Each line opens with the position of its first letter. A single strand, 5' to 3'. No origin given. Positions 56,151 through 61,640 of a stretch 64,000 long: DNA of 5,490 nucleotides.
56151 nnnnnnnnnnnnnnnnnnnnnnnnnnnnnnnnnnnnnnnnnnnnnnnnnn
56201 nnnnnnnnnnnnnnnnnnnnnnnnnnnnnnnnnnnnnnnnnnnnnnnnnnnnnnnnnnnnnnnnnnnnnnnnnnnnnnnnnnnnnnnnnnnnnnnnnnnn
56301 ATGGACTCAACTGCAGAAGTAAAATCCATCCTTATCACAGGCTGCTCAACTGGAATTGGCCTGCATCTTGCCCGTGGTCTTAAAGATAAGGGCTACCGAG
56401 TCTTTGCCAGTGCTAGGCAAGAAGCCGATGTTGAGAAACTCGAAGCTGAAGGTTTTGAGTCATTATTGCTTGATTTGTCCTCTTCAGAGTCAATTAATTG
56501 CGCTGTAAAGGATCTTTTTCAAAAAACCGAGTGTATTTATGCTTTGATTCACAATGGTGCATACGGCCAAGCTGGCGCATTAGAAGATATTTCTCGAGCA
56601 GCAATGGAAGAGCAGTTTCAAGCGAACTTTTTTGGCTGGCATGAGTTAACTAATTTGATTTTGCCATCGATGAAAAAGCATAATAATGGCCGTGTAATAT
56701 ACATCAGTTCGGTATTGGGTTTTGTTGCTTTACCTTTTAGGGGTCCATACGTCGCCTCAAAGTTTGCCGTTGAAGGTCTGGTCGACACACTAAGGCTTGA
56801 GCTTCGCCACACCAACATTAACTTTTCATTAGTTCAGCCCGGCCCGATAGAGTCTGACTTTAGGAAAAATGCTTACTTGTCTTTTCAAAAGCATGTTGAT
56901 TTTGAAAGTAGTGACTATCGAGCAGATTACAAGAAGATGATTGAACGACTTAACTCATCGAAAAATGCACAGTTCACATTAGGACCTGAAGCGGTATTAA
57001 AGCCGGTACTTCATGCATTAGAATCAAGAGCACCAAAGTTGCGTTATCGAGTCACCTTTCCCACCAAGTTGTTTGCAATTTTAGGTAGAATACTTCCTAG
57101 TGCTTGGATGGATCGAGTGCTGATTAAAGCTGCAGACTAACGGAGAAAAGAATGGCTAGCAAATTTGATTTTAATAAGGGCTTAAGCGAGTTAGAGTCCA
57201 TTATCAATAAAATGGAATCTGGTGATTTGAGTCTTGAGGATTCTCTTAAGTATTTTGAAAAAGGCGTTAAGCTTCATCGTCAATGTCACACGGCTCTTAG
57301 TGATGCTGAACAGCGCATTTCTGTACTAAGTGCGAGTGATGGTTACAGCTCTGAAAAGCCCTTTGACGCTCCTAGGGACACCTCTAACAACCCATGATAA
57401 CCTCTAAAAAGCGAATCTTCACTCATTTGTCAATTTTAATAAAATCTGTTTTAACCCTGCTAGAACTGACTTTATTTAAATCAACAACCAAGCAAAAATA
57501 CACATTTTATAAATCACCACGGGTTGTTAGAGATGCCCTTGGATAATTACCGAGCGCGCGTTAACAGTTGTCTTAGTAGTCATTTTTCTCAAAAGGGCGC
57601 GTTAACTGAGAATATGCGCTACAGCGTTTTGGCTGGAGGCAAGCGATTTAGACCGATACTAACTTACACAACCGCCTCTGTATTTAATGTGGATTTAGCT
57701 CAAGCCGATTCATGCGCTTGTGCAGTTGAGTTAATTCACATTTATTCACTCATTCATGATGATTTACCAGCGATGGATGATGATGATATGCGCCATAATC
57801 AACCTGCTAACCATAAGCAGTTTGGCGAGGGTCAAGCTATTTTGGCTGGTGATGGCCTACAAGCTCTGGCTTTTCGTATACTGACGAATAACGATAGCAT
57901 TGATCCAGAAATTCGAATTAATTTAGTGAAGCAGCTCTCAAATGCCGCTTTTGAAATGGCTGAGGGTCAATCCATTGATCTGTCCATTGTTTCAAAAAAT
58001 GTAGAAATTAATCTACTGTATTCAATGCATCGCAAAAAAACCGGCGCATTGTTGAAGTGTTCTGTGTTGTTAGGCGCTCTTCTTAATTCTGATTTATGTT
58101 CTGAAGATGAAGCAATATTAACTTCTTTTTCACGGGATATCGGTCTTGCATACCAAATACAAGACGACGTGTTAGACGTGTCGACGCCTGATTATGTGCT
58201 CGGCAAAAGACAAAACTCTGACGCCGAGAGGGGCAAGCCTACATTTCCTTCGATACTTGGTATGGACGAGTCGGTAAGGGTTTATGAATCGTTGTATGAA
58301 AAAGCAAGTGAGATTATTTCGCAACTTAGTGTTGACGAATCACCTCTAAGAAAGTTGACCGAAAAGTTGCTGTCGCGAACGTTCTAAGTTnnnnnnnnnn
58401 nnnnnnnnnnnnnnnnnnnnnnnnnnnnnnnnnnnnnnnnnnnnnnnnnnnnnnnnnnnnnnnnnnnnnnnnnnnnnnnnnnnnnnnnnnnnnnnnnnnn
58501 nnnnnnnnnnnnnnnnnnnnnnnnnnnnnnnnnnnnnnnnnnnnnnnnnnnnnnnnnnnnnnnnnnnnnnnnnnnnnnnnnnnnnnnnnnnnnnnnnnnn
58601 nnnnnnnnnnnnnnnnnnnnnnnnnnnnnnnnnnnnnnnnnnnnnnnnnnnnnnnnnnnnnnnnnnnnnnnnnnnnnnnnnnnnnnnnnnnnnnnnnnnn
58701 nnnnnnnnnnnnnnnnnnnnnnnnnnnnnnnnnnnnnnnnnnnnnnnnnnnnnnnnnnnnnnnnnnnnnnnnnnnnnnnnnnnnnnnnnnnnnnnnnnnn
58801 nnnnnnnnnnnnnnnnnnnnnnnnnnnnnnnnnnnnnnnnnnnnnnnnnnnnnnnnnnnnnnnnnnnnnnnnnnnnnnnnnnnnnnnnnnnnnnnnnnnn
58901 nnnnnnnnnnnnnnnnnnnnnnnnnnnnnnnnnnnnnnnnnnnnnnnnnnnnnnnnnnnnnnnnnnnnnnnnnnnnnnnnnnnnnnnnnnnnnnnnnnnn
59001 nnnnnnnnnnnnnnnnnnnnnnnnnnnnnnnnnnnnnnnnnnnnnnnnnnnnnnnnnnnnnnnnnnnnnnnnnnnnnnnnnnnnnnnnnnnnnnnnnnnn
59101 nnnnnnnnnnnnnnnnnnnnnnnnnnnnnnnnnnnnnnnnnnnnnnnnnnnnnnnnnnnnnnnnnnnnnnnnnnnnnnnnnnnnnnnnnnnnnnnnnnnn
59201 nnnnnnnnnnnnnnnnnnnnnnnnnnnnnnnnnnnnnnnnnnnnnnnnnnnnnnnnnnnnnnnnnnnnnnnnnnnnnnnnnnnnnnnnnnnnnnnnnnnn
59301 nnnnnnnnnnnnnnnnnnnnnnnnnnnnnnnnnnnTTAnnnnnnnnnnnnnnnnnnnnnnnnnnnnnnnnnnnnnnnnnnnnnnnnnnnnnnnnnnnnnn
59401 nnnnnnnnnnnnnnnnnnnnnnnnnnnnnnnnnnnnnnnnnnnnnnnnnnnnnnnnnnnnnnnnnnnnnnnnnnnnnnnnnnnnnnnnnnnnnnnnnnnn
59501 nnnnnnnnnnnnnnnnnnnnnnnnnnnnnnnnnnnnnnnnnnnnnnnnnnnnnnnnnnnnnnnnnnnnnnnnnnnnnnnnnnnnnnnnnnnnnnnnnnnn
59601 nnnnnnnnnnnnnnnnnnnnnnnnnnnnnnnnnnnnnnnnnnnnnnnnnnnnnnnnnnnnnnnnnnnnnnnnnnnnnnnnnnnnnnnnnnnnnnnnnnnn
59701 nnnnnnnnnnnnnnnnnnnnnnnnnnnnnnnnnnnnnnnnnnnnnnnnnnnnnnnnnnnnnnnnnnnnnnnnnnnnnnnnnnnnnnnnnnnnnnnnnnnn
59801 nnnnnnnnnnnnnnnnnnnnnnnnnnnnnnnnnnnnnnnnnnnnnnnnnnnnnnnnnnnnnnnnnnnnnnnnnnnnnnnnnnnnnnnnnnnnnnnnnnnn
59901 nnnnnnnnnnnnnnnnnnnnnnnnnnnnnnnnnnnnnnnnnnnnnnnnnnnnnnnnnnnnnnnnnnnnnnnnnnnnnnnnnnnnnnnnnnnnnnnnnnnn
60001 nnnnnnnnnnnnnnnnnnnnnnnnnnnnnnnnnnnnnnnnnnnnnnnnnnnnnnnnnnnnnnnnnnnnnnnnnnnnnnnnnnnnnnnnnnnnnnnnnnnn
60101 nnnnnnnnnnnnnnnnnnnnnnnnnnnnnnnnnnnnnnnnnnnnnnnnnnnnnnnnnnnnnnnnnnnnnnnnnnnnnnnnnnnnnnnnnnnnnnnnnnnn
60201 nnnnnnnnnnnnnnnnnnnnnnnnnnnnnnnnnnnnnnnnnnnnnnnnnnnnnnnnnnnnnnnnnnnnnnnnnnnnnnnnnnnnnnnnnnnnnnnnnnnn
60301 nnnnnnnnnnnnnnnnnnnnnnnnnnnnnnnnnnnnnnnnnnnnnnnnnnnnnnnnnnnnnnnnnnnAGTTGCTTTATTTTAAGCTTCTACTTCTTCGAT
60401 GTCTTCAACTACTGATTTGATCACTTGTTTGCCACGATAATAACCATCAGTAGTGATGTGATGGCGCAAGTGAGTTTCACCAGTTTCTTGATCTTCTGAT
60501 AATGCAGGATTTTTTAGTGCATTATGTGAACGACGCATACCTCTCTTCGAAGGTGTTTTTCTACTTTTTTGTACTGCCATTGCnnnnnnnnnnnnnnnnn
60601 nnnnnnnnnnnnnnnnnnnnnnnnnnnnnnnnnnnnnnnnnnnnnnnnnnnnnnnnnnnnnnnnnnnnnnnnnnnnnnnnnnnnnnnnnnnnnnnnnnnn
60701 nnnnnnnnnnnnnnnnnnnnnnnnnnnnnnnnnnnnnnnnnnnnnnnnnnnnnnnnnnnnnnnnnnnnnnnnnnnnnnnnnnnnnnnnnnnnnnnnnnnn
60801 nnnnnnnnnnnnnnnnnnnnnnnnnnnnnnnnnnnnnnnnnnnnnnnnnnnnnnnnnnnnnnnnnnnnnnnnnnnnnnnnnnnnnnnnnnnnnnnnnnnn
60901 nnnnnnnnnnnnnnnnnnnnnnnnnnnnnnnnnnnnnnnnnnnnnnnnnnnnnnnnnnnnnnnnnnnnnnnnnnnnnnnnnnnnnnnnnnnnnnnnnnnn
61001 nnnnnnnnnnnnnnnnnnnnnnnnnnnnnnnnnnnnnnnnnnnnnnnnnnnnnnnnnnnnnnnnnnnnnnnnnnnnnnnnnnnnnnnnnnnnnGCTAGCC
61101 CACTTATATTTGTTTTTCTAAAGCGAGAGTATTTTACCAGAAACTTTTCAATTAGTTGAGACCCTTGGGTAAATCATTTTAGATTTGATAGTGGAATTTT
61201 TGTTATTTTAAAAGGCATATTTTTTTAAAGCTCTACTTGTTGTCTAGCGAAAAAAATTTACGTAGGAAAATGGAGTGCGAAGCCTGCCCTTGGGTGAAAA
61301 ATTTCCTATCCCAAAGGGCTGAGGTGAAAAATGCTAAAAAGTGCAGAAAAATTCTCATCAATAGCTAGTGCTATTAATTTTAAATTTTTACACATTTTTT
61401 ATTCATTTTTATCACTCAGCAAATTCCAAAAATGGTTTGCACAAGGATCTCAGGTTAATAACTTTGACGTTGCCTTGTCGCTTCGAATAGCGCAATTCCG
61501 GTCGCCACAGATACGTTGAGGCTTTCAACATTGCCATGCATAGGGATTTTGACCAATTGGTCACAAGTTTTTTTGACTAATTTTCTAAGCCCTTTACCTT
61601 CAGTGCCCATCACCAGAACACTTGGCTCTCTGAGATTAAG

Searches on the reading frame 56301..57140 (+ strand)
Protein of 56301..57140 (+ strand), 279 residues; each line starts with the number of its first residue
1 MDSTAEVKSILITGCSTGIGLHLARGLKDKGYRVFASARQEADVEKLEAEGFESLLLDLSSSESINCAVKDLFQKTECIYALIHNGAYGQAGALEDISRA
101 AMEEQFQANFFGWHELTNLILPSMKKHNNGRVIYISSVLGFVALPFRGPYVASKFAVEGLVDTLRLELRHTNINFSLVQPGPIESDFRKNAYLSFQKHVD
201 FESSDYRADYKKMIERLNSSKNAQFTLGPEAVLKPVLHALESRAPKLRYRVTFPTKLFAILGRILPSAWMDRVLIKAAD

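Call 65: search_protein_families(library=pfam, proteins=[window:56301-57140:+], max_evalue=0.00001)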
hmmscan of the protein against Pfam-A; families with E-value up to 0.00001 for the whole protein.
window:56301-57140:+ (279 aa): 6 families
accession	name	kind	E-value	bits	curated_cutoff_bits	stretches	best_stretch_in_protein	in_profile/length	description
PF00106.31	adh_short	-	1.2e-40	139.5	26.6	1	8-190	1-189/195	short chain dehydrogenase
PF13561.12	adh_short_C2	-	9.9e-26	91.2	27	1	17-190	6-183/236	Enoyl-(Acyl carrier protein) reductase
PF08659.16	KR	-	2.8e-10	40.9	22.6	1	10-177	3-177/180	KR domain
PF08643.16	DUF1776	-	7.1e-08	32.6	25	1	27-270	24-293/294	Fungal family of unknown function (DUF1776)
PF13460.12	NAD_binding_10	-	9.4e-07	29.3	27.2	1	16-198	3-160/184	NAD(P)H-binding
PF01370.27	Epimerase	-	3.7e-06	27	20.9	1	10-165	1-157/240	NAD dependent epimerase/dehydratase family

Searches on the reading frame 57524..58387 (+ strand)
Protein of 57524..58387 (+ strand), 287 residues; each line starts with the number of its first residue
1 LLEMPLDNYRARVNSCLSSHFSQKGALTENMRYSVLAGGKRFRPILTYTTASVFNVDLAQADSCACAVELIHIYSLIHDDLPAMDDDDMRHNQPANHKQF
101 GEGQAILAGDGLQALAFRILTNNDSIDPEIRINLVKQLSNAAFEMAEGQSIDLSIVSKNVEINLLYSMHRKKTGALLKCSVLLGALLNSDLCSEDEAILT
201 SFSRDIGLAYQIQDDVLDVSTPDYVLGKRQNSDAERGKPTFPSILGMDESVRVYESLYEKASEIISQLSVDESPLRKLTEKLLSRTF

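Call 65: search_protein_families(library=pfam, proteins=[window:57524-58387:+], max_evalue=0.00001)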
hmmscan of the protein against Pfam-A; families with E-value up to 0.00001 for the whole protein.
window:57524-58387:+ (287 aa): 1 family
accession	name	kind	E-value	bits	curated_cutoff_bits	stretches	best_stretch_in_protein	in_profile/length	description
PF00348.22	polyprenyl_synt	-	3.8e-55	187.3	27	1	27-262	4-238/251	Polyprenyl synthetase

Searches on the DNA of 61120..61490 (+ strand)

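Call 23: search_dna_similar(query=window:61158-61451:+, collection=plasmids, mode=distant, max_evalue=1)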
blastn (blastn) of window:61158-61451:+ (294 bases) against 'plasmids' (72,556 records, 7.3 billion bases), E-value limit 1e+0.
Records with a match: 7; places in all: 7; records where one place covers at least 80% of the query: 0.
Best place of each record, by identity: 80-90% 6; 60-80% 1.
By first word of the organism name: Bacillus 2; Priestia 2; Methylophaga 1; Chondrinema 1; Borreliella 1.
By predicted mobility (MOB-suite, as given by PLSDB): non-mobilizable 6; mobilizable 1.
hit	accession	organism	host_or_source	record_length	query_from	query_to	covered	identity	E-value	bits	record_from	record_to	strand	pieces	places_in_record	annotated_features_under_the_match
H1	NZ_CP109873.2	Bacillus cereus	pepper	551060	38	86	17%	81.1%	9e-1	42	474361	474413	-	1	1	DUF4297 domain-containing protein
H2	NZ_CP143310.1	Methylophaga thalassica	cell culture,A deep sea sediment sample ...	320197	185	230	16%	79.6%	9e-1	41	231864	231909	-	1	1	hypothetical protein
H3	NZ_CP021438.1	Bacillus thuringiensis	soil sample,soil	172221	17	58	14%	86.4%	2e-2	46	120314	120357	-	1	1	none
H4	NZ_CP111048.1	Chondrinema litorale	Seaweed,red alga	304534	28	70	15%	81.8%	9e-1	41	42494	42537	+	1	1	outer membrane beta-barrel family protein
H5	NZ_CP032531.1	Priestia megaterium NCT-2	contaminated soil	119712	32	63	11%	87.5%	9e-1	41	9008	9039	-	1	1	none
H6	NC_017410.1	Borreliella burgdorferi JD1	-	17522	40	71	11%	87.5%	9e-1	41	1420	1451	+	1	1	none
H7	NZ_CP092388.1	Priestia megaterium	Bolboschoenus planiculmis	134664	32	63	11%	87.5%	9e-1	41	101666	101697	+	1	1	none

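Call 95: search_rna_families(source=window, start=61120, end=61490, threshold=evalue, max_evalue=1)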
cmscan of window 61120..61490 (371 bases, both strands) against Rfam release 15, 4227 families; matches with E-value up to 1: 1.
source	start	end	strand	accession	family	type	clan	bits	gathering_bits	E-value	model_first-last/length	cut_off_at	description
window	61120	61207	+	RF00618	U4atac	Gene; snRNA; splicing;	CL00007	18.7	53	0.48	41-132/132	5'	U4atac minor spliceosomal RNA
